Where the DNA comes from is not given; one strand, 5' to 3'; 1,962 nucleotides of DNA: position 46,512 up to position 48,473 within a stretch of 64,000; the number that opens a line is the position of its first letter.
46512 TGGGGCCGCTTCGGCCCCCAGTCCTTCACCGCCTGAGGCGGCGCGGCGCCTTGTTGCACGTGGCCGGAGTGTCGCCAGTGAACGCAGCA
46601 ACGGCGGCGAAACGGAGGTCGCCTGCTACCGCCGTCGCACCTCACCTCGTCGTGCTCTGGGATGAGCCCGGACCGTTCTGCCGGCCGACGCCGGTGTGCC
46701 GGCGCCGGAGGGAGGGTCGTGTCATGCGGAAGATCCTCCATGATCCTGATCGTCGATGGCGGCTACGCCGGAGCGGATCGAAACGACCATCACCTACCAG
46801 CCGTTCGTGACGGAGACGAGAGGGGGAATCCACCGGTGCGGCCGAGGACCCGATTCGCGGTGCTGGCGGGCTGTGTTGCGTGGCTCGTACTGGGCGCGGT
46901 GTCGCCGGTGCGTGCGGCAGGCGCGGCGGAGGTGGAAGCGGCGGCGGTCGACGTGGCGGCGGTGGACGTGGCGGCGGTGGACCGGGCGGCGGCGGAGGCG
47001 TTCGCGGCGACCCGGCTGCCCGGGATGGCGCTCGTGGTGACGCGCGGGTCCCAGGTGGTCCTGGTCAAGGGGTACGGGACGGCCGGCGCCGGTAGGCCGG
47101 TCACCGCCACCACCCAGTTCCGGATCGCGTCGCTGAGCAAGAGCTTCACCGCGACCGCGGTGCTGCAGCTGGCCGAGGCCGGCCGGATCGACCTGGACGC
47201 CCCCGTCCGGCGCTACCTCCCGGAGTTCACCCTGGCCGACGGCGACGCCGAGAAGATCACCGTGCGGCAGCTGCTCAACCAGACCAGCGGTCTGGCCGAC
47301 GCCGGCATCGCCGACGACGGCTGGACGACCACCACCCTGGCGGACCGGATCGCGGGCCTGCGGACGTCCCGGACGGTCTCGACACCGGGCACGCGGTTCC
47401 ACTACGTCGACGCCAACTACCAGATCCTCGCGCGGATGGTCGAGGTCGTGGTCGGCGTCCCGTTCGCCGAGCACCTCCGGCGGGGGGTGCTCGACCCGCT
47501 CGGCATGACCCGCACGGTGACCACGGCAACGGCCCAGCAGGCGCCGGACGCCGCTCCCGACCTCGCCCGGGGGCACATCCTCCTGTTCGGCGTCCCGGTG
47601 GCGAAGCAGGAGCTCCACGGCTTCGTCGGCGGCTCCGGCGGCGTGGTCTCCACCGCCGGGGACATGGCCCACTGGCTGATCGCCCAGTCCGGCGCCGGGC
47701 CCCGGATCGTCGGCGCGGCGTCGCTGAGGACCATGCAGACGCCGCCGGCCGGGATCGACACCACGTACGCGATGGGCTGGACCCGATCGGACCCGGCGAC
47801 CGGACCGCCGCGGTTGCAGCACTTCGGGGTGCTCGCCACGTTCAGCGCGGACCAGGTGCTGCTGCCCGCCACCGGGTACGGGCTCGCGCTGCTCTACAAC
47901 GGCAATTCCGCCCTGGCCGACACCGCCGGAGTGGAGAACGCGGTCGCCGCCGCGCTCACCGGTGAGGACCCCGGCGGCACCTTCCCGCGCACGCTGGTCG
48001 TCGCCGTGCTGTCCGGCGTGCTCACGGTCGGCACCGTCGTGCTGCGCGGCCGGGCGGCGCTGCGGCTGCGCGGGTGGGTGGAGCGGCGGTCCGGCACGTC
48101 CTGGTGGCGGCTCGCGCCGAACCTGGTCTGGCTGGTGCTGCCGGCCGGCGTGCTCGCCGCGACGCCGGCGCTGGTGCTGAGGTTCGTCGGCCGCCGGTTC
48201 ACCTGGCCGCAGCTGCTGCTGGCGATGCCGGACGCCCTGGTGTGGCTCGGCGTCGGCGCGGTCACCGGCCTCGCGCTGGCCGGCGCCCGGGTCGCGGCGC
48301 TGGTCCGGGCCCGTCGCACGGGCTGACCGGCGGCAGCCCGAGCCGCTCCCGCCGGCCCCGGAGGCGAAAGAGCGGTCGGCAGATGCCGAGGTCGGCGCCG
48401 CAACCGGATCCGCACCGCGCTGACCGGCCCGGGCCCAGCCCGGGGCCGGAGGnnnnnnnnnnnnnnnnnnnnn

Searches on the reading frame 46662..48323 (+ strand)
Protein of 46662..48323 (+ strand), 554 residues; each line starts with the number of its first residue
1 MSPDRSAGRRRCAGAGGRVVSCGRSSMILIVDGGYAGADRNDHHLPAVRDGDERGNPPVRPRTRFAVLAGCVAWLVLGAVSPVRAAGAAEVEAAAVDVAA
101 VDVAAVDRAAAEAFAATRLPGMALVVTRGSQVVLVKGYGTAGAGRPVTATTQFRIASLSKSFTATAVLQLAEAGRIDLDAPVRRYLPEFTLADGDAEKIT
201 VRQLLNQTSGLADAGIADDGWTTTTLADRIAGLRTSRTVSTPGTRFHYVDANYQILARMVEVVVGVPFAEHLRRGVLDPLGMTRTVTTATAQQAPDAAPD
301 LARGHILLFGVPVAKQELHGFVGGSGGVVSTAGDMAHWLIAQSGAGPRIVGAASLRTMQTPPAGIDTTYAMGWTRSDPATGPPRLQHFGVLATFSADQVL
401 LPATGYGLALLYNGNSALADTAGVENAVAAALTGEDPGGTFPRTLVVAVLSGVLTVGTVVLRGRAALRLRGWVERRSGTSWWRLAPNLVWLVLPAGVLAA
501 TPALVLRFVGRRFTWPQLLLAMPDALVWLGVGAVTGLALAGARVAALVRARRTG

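Call 21: search_protein_families(library=pfam, proteins=[window:46662-48323:+], max_evalue=0.001)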
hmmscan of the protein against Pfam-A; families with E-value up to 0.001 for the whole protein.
window:46662-48323:+ (554 aa): 1 family
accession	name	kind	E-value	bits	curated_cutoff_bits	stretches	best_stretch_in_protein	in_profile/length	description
PF00144.29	Beta-lactamase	-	6e-61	206.9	27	1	107-423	2-319/329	Beta-lactamase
